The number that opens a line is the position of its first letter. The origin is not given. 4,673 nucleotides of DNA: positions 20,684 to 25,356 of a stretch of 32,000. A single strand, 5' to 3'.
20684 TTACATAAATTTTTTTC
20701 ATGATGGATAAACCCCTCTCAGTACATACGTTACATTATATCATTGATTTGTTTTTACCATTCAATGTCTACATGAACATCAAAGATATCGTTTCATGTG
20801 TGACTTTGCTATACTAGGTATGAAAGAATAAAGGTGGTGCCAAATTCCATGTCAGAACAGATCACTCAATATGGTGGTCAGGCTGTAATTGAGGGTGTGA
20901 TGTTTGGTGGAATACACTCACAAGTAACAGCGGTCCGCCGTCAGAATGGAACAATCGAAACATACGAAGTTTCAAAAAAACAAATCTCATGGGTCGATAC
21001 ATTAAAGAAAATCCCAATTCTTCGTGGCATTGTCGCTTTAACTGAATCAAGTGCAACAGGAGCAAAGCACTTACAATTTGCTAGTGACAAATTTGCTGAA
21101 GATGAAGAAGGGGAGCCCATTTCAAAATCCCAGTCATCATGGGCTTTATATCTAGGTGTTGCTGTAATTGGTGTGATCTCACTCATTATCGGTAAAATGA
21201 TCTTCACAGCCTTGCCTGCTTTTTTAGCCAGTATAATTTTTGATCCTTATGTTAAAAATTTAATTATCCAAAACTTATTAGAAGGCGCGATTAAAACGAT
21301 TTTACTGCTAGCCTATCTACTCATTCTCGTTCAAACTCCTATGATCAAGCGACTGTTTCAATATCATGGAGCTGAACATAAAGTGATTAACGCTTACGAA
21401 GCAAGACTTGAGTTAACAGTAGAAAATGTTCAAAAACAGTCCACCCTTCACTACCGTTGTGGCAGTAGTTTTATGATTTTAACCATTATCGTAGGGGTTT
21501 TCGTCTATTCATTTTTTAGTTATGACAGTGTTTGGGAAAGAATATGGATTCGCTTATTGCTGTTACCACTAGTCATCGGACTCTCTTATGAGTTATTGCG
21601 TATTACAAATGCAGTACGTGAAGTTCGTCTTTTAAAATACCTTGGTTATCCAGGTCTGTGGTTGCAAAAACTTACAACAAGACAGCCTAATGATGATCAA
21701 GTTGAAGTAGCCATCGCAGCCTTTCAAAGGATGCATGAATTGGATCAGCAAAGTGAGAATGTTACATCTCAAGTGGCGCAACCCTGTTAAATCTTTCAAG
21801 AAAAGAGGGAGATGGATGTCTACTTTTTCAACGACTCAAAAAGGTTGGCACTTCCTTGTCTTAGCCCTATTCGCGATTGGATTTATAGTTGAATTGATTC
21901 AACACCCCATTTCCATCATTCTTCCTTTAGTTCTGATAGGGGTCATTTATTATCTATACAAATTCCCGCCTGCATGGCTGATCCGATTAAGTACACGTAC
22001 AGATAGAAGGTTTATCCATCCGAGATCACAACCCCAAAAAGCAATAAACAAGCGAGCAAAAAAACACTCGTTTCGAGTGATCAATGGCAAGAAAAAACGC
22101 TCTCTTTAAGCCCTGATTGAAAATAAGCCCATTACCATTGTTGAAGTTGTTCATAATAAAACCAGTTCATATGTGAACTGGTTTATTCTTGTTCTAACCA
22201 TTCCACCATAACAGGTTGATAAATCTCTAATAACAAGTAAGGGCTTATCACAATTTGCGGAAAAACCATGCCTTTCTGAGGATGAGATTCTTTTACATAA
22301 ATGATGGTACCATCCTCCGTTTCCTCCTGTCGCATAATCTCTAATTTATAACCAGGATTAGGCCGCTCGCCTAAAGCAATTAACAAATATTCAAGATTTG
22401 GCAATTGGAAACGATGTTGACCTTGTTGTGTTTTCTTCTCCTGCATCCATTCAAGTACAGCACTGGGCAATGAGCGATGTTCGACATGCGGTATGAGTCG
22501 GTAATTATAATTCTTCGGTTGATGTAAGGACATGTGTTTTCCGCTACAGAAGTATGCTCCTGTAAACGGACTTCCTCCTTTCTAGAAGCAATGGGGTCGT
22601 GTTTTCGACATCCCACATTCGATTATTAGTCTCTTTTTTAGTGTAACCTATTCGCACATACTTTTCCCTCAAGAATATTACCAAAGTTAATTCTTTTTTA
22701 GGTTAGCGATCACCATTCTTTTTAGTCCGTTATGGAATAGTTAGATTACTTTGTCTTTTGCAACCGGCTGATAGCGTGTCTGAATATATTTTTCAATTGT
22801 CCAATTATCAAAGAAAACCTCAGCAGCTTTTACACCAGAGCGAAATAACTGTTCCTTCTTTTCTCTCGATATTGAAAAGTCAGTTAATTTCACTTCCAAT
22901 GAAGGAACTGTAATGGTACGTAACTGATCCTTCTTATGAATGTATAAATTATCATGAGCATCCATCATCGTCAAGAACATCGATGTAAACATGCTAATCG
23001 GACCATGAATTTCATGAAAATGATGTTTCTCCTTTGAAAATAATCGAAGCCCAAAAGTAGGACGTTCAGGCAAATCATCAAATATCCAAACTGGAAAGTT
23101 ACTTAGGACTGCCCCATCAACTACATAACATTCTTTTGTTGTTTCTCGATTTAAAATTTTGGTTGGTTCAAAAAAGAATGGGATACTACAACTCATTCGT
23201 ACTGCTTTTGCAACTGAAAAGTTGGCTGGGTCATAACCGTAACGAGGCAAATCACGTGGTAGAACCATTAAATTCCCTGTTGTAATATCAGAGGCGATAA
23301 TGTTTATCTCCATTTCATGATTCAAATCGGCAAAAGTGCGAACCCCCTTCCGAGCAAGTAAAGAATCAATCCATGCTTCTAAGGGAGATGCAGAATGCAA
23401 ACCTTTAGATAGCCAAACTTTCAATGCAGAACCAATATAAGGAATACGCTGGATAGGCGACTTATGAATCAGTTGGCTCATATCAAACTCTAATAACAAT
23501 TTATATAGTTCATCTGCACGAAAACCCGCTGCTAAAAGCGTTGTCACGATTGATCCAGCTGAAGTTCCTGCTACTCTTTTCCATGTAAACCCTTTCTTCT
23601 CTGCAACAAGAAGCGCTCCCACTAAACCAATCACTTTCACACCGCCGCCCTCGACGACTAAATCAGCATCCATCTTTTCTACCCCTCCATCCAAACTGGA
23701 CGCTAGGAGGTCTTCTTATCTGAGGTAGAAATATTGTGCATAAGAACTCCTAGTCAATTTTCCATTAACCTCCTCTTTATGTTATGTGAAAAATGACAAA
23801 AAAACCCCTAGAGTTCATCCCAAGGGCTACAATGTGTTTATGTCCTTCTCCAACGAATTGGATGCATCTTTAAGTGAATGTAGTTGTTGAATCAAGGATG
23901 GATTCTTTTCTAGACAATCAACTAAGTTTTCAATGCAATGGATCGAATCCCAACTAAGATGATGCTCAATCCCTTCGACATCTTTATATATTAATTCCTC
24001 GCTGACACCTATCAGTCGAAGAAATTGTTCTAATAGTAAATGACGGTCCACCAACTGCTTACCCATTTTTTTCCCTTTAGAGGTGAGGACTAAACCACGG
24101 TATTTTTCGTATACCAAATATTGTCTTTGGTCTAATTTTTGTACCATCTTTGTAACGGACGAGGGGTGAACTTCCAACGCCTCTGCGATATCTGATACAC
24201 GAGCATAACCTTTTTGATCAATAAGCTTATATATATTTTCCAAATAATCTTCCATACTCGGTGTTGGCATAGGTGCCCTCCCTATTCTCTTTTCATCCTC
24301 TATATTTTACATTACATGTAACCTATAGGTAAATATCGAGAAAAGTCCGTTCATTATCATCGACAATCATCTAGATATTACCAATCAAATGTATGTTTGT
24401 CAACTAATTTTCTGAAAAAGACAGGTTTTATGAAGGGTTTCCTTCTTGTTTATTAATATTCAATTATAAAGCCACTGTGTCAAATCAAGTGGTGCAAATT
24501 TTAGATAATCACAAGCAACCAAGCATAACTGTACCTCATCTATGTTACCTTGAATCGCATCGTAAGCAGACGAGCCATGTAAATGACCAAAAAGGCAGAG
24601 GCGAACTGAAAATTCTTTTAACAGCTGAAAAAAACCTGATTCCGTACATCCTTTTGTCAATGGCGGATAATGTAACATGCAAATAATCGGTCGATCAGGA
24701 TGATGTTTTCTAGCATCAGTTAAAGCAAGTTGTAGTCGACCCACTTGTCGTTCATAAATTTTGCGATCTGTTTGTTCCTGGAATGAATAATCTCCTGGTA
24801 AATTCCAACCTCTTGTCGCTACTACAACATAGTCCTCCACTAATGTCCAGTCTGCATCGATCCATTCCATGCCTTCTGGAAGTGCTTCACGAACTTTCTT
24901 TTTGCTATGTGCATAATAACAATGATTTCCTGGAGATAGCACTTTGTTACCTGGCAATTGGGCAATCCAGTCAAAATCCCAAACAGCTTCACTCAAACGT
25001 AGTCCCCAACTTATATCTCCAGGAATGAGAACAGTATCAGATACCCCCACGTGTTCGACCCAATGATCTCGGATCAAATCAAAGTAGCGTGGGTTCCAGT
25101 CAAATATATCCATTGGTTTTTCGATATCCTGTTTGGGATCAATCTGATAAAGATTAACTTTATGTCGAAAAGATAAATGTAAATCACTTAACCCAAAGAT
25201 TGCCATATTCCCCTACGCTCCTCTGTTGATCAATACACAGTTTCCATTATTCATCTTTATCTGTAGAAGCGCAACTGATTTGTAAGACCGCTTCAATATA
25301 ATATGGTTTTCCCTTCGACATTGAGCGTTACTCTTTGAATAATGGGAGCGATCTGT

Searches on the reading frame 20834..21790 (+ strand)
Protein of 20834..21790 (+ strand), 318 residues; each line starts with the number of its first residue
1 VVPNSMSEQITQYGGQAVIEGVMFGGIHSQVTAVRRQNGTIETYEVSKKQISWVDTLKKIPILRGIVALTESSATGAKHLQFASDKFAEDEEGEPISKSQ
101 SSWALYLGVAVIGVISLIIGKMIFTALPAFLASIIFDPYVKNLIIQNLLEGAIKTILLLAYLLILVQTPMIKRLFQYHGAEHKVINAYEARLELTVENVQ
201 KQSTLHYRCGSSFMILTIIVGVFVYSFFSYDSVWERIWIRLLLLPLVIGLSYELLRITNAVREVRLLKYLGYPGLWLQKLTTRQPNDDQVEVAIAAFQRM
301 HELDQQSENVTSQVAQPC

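Call 81: search_protein_families(library=pfam, proteins=[window:20834-21790:+], max_evalue=0.00001)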
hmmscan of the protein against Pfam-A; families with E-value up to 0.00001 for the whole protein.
window:20834-21790:+ (318 aa): 1 family
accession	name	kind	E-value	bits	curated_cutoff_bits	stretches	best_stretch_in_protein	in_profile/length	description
PF07136.16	DUF1385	-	1.1e-78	264.1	22.1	1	60-301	1-225/227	Protein of unknown function (DUF1385)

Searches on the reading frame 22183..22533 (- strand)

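Call 81: search_protein_families(library=pfam, proteins=[window:22183-22533:-], max_evalue=0.00001)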
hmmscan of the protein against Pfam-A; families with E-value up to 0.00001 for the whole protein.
window:22183-22533:- (116 aa): 1 family
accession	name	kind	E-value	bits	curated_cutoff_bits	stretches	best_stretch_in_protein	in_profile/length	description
PF14343.11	PrcB_C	-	9.2e-09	35.8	24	1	49-104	2-55/56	PrcB C-terminal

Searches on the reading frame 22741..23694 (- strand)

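Call 81: search_protein_families(library=pfam, proteins=[window:22741-23694:-], max_evalue=0.00001)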
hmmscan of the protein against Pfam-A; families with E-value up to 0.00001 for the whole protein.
window:22741-23694:- (317 aa): 1 family
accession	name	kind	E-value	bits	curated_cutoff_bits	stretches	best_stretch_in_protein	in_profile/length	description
PF01734.28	Patatin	-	4.8e-29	102.4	27.7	1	12-205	1-190/191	Patatin-like phospholipase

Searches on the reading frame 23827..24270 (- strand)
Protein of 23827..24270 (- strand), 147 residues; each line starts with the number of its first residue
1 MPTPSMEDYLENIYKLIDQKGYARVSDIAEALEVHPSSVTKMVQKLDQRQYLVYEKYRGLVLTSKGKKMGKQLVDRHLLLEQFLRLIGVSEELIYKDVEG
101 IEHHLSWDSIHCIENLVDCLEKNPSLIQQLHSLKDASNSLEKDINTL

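Call 81: search_protein_families(library=pfam, proteins=[window:23827-24270:-], max_evalue=0.00001)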
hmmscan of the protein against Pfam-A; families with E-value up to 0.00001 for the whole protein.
window:23827-24270:- (147 aa): 3 families
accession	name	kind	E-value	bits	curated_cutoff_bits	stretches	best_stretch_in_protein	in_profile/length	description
PF01325.25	Fe_dep_repress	-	1.6e-23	83.1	26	1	3-60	3-60/60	Iron dependent repressor, N-terminal DNA binding domain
PF02742.21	Fe_dep_repr_C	-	8.1e-17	61.4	27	1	63-124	1-63/70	Iron dependent repressor, metal binding and dimerisation domain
PF01047.28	MarR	-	2.9e-06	27.5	24.6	1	16-51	11-46/59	MarR family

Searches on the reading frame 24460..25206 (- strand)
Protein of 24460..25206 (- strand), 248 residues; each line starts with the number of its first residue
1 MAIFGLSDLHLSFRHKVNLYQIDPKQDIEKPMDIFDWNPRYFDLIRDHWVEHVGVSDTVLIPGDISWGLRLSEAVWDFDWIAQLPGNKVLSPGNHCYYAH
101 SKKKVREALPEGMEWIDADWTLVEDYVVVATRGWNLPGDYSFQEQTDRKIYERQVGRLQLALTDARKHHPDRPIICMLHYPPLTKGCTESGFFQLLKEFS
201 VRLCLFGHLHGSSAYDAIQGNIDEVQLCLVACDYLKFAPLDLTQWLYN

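Call 81: search_protein_families(library=pfam, proteins=[window:24460-25206:-], max_evalue=0.00001)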
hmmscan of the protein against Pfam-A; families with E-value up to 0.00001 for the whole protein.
window:24460-25206:- (248 aa): 1 family
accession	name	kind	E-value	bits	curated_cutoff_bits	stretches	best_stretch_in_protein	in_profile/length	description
PF00149.33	Metallophos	-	1.1e-10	42.7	21.5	1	3-211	3-190/191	Calcineurin-like phosphoesterase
